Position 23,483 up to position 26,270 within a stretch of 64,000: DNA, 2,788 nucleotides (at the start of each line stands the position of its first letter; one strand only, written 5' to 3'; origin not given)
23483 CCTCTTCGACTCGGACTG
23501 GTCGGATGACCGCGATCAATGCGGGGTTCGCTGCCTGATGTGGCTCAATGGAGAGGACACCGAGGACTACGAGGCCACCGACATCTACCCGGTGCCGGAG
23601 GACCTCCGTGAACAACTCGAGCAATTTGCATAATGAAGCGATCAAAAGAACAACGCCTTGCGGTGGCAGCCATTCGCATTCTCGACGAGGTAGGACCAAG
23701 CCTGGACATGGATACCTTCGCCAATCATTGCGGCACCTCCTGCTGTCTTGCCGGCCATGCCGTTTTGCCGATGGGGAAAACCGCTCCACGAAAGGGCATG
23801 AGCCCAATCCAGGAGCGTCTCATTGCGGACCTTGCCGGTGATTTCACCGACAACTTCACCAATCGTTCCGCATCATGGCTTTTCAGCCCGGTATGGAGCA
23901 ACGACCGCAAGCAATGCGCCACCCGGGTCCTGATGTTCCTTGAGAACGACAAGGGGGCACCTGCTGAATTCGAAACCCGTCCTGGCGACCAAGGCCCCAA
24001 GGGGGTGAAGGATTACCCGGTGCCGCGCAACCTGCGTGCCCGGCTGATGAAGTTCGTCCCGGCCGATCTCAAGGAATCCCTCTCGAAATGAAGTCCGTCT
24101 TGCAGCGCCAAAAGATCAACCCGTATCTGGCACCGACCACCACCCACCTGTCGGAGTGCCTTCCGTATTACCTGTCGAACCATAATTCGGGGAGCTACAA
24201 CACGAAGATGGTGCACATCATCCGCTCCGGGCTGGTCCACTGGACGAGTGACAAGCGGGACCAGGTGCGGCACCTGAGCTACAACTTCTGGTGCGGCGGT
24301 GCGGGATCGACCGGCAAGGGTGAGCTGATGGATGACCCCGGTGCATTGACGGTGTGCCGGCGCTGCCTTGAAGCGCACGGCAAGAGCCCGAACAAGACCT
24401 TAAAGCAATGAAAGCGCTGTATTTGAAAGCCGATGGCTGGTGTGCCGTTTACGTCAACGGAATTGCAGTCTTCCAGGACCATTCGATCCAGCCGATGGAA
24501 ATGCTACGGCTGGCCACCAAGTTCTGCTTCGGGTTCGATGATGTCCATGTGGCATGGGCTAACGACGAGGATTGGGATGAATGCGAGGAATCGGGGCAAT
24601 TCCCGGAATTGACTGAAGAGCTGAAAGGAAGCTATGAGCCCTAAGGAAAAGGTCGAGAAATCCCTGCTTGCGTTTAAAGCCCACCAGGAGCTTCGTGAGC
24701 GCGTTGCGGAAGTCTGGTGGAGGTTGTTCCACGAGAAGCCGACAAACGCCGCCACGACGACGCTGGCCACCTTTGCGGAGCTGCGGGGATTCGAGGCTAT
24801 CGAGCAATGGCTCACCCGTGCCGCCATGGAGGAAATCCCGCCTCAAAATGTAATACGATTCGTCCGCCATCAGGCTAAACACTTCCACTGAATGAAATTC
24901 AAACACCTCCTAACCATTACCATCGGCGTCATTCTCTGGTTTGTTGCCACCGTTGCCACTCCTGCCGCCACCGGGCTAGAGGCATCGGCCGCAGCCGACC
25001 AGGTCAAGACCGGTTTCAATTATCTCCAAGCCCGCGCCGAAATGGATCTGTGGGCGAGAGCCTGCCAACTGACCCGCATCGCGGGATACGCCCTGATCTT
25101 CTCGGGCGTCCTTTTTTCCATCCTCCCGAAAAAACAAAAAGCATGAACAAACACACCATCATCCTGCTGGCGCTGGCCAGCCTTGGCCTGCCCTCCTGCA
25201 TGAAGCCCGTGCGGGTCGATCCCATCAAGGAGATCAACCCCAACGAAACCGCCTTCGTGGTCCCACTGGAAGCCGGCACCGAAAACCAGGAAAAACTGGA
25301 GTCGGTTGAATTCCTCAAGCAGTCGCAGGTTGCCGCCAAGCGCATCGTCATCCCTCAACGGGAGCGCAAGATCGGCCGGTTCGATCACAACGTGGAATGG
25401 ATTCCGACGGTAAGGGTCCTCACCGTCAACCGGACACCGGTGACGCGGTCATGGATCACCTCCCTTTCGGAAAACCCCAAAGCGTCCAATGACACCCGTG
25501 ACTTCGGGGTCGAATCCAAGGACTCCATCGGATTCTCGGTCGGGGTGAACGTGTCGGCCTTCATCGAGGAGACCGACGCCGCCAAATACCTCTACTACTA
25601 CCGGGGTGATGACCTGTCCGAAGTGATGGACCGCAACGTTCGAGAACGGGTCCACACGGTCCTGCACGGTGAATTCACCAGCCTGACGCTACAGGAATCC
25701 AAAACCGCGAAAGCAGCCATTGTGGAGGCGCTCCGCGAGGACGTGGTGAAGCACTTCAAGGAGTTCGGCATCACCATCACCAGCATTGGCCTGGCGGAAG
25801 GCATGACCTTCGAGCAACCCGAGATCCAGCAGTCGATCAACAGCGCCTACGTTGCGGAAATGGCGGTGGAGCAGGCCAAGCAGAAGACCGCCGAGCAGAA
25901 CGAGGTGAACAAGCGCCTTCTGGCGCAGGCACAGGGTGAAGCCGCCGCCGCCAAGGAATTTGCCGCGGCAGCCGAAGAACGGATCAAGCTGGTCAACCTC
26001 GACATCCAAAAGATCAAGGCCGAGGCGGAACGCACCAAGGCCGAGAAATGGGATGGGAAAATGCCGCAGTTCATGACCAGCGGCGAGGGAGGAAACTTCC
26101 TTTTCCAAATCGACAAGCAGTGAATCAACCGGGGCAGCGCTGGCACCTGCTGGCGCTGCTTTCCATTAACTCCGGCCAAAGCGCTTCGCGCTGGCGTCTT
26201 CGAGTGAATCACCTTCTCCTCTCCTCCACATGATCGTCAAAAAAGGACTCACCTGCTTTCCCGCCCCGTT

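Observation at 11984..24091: Four-member paralogous family with a CGT[AS]CC[LA]xGH motif scattered through the early region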

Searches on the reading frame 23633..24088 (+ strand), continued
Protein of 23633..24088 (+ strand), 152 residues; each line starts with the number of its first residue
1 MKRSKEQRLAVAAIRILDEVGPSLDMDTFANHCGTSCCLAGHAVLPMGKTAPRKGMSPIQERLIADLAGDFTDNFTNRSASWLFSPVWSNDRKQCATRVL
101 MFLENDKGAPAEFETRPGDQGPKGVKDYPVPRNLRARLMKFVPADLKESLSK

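Call 61: search_dna_similar(query=P0148, collection=phages, mode=protein, max_evalue=0.001, max_rows=30)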
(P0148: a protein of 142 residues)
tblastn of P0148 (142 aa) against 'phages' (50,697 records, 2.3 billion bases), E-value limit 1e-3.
Records with a match: 9; places in all: 15; records where one place covers at least 80% of the query: 8.
Best place of each record, by identity: <60% 9.
By first word of the organism name: Rhizobium 3; Agrobacterium 3; Ochrobactrum 1; Alishewanella 1; Synechococcus 1.
By host as written in the record: Rhizogenic Agrobacterium biovar 1 ST15.13/095 3; Agrobacterium radiobacter M13 (synonym: Rhizobium radiobacter) 1; Agrobacterium radiobacter PL13 1; Agrobacterium radiobacter PL17 1; - 1; Alishewanella sp. SMS8 1; Synechococcus elongatus PCC 7942 = FACHB-805 1.
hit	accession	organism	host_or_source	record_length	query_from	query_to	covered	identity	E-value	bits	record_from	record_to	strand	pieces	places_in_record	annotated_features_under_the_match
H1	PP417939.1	Rhizobium phage IC12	Agrobacterium radiobacter M13 (synonym: ...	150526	7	128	86%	40.2%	7e-19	87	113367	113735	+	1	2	hypothetical protein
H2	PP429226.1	Rhizobium phage LG08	Agrobacterium radiobacter PL13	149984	7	128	86%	39.4%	2e-17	82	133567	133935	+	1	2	hypothetical protein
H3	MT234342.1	Agrobacterium phage OLIVR5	Rhizogenic Agrobacterium biovar 1 ...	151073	7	120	80%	41.2%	8e-19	87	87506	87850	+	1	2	hypothetical protein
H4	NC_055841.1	Agrobacterium phage OLIVR5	Rhizogenic Agrobacterium biovar 1 ...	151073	7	120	80%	41.2%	8e-19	87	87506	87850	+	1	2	hypothetical protein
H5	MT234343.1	Agrobacterium phage OLIVR6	Rhizogenic Agrobacterium biovar 1 ...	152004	7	120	80%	41.2%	8e-19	87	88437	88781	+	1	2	hypothetical protein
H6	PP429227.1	Rhizobium phage IG49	Agrobacterium radiobacter PL17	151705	7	120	80%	41.2%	2e-17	83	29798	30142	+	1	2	hypothetical protein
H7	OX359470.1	Ochrobactrum phage ORM_20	-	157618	1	120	85%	32.1%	1e-8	57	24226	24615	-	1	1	hypothetical protein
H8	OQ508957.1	Alishewanella phage vB_AspM_Slickus01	Alishewanella sp. SMS8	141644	9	124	82%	25.9%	2e-4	45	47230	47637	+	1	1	hypothetical protein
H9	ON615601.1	Synechococcus phage BUCT-ZZ01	Synechococcus elongatus PCC 7942 = ...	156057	53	123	50%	38.0%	3e-7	54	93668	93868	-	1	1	hypothetical protein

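Call 65: get_annotated_region(hit=H3, flank=6000)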
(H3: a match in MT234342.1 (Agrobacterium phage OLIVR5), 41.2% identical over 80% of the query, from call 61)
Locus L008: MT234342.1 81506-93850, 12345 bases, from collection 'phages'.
description: Agrobacterium phage OLIVR5, complete genome.
organism: Agrobacterium phage OLIVR5 (NCBI taxid 2723773)
taxonomy: Viruses; Duplodnaviria; Heunggongvirae; Uroviricota; Caudoviricetes; Pootjesviridae; Heverleevirus; Heverleevirus OLIVR5
host: Rhizogenic Agrobacterium biovar 1 ST15.13/095; source: waste water; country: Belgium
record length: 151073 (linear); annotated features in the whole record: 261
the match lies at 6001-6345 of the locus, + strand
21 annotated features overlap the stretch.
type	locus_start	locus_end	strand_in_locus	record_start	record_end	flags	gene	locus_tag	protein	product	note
CDS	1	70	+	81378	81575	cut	-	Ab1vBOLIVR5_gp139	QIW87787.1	hypothetical protein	-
CDS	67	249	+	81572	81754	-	-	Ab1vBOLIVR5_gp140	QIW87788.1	hypothetical protein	-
CDS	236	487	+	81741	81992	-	-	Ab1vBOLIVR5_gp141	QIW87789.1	hypothetical protein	-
tRNA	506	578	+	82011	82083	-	-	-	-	tRNA-Asn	rasttk_feature_creation_tool=tRNAscan-SE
tRNA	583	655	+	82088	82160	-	-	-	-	tRNA-Gln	rasttk_feature_creation_tool=tRNAscan-SE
CDS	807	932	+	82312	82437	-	-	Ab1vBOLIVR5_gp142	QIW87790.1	hypothetical protein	-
CDS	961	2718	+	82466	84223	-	-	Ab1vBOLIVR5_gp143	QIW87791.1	terminase large subunit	-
CDS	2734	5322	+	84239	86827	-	-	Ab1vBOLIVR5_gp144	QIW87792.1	baseplate hub + tail lysozyme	-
CDS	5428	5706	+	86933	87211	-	-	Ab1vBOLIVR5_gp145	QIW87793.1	hypothetical protein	-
CDS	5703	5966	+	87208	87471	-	-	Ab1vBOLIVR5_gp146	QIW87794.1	hypothetical protein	-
CDS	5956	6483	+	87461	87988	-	-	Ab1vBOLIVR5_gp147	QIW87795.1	hypothetical protein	-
CDS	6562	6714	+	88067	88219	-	-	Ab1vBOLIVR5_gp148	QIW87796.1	hypothetical protein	-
CDS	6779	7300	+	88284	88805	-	-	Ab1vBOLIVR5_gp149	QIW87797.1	hypothetical protein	-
CDS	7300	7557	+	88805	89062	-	-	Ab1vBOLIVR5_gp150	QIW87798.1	hypothetical protein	-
CDS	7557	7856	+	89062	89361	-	-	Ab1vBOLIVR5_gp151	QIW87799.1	hypothetical protein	-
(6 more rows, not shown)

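Call 67: find_encoding_contigs(protein=P0004, flank=5000, max_places=2)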
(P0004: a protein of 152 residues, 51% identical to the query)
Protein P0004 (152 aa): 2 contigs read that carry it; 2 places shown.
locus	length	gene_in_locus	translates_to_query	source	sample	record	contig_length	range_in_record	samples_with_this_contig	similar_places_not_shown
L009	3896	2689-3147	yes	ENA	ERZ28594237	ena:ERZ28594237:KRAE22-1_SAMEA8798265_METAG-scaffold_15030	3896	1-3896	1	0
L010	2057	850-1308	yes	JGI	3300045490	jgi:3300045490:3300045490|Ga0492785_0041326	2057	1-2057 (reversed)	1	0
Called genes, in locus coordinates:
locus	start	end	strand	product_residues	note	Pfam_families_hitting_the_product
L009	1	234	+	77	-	?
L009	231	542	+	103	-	-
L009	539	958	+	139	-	-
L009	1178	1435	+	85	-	-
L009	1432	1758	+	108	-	-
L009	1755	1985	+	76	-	-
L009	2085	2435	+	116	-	-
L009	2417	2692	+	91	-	-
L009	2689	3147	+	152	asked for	-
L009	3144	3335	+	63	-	-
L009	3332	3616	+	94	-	-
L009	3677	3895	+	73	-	?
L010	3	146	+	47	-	?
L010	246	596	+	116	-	-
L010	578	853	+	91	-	-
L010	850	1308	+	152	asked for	-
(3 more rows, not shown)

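Call 68: find_encoding_contigs(protein=P0006, flank=5000, max_places=2)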
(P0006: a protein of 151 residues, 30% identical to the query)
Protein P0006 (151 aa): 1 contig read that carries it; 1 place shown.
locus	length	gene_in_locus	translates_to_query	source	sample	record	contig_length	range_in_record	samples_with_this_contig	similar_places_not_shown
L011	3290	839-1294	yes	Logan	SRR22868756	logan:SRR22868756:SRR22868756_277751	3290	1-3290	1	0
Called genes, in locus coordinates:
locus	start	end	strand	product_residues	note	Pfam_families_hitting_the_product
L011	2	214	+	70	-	?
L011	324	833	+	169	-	-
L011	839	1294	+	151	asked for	-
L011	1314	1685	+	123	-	-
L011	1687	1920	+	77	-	-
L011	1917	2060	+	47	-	-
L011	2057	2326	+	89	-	-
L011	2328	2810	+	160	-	-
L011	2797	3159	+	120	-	-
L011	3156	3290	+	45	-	?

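Call 77: fold_search(model_id=the predicted structure, library=pdb)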
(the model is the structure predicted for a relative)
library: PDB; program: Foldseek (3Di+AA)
matches with E <= 10: 1; with E <= 0.001: 0
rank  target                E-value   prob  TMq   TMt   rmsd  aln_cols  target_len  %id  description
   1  4mec_F                7.9e+00  0.01  0.16  0.13  16.4       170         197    8  Crystal structure of RAT Heme oxygenase-1 in complex with ZN(II)-Protoporphyrin IX (released 2014-08-27)

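Call 80: find_encoding_contigs(protein=P0167, flank=8000, max_places=2)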
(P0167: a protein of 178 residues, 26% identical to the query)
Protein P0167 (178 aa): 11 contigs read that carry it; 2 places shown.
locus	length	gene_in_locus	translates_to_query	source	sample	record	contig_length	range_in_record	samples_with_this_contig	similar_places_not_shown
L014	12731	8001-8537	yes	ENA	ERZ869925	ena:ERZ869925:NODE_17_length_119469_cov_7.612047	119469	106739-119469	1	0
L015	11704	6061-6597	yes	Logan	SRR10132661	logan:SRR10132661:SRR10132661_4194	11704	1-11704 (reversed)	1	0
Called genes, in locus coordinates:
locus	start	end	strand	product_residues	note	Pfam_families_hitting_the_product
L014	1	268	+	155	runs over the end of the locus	PF06356:DUF1064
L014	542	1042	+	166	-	-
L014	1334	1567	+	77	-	-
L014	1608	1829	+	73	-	-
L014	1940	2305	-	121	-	-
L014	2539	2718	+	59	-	-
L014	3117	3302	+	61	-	-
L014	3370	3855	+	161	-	-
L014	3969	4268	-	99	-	-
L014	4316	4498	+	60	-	-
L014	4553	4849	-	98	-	-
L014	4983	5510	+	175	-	-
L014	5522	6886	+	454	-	-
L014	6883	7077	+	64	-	-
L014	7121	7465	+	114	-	-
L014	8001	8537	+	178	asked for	-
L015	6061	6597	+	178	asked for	-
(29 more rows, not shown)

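Call 81: find_encoding_contigs(protein=P0168, flank=8000, max_places=2)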
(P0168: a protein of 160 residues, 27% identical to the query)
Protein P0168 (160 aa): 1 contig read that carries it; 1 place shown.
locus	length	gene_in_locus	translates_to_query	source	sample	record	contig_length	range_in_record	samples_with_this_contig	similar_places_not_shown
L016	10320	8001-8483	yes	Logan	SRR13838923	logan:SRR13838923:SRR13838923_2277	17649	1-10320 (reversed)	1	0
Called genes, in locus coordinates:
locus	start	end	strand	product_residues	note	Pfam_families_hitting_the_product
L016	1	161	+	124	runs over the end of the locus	-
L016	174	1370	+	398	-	-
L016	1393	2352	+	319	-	-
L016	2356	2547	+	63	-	-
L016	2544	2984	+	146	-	-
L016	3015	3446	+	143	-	-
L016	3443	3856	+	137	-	-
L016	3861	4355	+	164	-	-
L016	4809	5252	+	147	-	-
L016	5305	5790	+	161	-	-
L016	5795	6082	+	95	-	-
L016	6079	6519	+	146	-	-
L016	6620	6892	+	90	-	-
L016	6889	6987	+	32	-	-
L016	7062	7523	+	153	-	PF18143:HAD_SAK_2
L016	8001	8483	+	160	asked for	-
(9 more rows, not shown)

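Call 86: search_protein_families(library=pfam, proteins=[P0048, P0059, P0081, P0101, P0127, P0140, P0141, P0108, P0105, P0032], max_evalue=0.01)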
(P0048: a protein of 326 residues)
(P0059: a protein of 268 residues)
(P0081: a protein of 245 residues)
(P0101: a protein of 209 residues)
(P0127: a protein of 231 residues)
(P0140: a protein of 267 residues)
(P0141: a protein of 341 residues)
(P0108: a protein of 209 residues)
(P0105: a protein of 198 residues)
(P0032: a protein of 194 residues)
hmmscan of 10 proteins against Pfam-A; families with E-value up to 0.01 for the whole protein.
P0048 (326 aa): 0 families

P0059 (268 aa): 0 families

P0081 (245 aa): 0 families

P0101 (209 aa): 0 families

P0127 (231 aa): 0 families

P0140 (267 aa): 0 families

P0141 (341 aa): 1 family
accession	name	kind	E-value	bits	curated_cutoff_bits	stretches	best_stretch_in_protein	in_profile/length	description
PF24749.2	DUF7695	-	0.0018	18.4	25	1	206-263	2-57/58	Domain of unknown function (DUF7695)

P0108 (209 aa): 0 families

P0105 (198 aa): 0 families

P0032 (194 aa): 0 families

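Call 88: search_protein_families(library=padloc, alignment_id=A4, max_evalue=0.01)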
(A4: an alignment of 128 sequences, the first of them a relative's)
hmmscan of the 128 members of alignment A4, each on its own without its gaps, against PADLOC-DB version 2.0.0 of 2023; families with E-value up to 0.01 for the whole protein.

A. member 1, P0003 (152 aa): 0 families

B. families by the number of members that match (of 128 scanned): 0 families
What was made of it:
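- On Known anti-phage defence proteins (PADLOC-DB): 0 of 128 members match (call 88).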

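Call 91: find_related_loci(query=A6, collection=genome_contigs, flank=6000)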
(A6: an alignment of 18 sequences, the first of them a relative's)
Query A6 (142 aa) in genome_contigs; peptide patterns used: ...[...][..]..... (x = any residue, [..] = any of these).
52 stretches matched a pattern; 8 encode a relative of the query (tblastn E <= 1e-3); 7 distinct loci.
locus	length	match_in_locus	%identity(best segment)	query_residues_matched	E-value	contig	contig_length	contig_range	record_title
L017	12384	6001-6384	46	1-125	1e-32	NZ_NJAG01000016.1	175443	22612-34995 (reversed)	Siphonobacter sp. BAB-5405 BAB_5405_c16, whole genome shotgun sequence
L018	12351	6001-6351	43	6-125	1e-26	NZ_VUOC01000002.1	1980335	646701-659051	Chitinophaga agrisoli strain BN140078 contig_2, whole genome shotgun sequence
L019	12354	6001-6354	46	8-131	7e-25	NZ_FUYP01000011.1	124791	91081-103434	Sphingopyxis flava strain R11H, whole genome shotgun sequence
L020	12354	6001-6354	40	6-126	2e-21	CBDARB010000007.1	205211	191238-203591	MAG: Kordiimonas sp. isolate c3f68a1a-7562-4497-814e-b8543edda7cb genome assembly, contig: contig_7, whole genome shotgu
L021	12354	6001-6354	40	6-126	2e-21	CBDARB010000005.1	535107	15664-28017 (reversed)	MAG: Kordiimonas sp. isolate c3f68a1a-7562-4497-814e-b8543edda7cb genome assembly, contig: contig_5, whole genome shotgu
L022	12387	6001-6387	41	7-123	8e-26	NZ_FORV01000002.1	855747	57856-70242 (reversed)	Sphingomonas sp. NFR04, whole genome shotgun sequence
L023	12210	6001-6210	42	50-125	3e-14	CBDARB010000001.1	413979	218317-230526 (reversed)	MAG: Kordiimonas sp. isolate c3f68a1a-7562-4497-814e-b8543edda7cb genome assembly, contig: contig_1, whole genome shotgu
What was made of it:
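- Tried and rejected: The second found 7 loci in 5 genomes (call 91).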

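Call 102: find_related_loci(query=A6, collection=viral_contigs, flank=10000)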
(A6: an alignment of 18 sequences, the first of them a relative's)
Query A6 (142 aa) in viral_contigs; peptide patterns used: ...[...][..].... (x = any residue, [..] = any of these).
292 stretches matched a pattern; 53 encode a relative of the query (tblastn E <= 1e-3); 48 distinct loci.
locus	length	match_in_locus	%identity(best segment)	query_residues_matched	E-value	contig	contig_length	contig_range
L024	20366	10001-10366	50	6-130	1e-31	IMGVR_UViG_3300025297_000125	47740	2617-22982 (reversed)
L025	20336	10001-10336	49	12-126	1e-29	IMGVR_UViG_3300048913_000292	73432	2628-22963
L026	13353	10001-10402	46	3-126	2e-29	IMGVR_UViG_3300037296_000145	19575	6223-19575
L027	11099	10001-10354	44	6-125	1e-26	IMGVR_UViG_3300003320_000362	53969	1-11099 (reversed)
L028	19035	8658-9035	42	6-136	2e-26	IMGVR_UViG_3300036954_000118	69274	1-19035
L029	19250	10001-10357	43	5-125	7e-26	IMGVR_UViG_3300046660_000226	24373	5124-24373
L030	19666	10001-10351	43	6-125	1e-25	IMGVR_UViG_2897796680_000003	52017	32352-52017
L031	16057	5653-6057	43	7-140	1e-25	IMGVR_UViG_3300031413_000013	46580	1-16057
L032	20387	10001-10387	41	7-123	7e-25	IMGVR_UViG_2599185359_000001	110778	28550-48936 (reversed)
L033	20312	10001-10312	46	8-116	3e-24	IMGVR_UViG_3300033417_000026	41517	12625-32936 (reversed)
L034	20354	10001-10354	46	8-131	6e-24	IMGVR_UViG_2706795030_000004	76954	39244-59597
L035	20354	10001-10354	42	12-126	1e-23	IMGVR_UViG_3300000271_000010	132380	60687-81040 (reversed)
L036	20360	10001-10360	40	7-125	4e-23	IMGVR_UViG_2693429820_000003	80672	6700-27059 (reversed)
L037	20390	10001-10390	38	4-136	1e-22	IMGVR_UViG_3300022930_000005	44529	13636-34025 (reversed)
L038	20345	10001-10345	41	7-120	3e-22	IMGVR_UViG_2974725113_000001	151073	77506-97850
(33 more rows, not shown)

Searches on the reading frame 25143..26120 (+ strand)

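Call 29: search_protein_families(library=pfam, proteins=[window:25143-26120:+], max_evalue=0.01)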
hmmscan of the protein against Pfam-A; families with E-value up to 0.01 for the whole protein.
window:25143-26120:+ (326 aa): 1 family
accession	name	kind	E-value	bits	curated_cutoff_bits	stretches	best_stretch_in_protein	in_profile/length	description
PF01145.31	Band_7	-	6.2e-08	33.3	23.6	1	115-252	49-174/176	SPFH domain / Band 7 family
